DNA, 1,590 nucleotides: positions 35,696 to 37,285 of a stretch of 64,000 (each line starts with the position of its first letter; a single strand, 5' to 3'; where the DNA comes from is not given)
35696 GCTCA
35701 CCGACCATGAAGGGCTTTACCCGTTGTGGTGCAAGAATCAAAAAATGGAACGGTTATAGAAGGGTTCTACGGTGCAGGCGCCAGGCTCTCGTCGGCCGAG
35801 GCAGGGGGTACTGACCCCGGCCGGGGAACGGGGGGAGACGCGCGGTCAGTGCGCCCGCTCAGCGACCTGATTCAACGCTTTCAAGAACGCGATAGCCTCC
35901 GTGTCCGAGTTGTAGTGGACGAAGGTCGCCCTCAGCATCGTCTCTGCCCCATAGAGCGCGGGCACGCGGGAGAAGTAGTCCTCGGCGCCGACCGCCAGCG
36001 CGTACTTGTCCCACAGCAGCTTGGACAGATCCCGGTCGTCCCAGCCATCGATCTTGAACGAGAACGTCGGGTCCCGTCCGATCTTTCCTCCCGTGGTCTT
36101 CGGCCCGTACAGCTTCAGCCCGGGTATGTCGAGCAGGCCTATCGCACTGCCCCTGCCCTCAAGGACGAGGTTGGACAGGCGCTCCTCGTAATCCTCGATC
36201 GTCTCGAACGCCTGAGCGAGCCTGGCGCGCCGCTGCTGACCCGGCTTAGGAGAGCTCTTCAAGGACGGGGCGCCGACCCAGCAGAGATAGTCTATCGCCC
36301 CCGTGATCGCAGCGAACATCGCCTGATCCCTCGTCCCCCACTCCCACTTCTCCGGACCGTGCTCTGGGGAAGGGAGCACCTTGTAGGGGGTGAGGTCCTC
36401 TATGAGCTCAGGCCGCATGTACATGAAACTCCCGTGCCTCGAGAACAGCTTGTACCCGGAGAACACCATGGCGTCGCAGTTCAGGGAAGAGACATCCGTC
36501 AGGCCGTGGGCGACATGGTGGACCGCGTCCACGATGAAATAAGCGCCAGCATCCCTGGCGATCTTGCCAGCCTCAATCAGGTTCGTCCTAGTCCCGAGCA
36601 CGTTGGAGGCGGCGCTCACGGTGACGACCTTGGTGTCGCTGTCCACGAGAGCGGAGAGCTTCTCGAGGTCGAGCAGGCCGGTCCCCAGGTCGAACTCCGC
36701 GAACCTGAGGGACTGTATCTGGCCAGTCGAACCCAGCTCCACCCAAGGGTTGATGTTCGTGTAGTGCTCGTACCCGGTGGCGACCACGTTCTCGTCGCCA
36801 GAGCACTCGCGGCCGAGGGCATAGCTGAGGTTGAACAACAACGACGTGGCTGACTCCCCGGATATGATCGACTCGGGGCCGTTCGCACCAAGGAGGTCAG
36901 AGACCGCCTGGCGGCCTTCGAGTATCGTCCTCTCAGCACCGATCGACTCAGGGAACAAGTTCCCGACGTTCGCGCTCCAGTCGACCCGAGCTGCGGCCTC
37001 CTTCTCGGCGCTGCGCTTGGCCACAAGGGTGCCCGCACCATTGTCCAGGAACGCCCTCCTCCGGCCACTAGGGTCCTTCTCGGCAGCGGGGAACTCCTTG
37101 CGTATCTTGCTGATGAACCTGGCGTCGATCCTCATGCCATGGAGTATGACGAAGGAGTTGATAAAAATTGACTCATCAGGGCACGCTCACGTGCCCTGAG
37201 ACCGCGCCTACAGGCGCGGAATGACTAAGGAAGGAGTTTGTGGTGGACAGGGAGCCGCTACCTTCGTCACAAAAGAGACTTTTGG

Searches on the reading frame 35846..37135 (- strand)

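Call 81: search_protein_families(library=pfam, proteins=[window:35846-37135:-], max_evalue=0.00001)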
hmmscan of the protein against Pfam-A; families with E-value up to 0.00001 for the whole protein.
window:35846-37135:- (429 aa): 1 family
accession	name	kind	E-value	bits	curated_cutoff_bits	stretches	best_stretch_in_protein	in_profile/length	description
PF00266.25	Aminotran_5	-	2.2e-35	122.8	21.5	1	29-287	2-271/371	Aminotransferase class-V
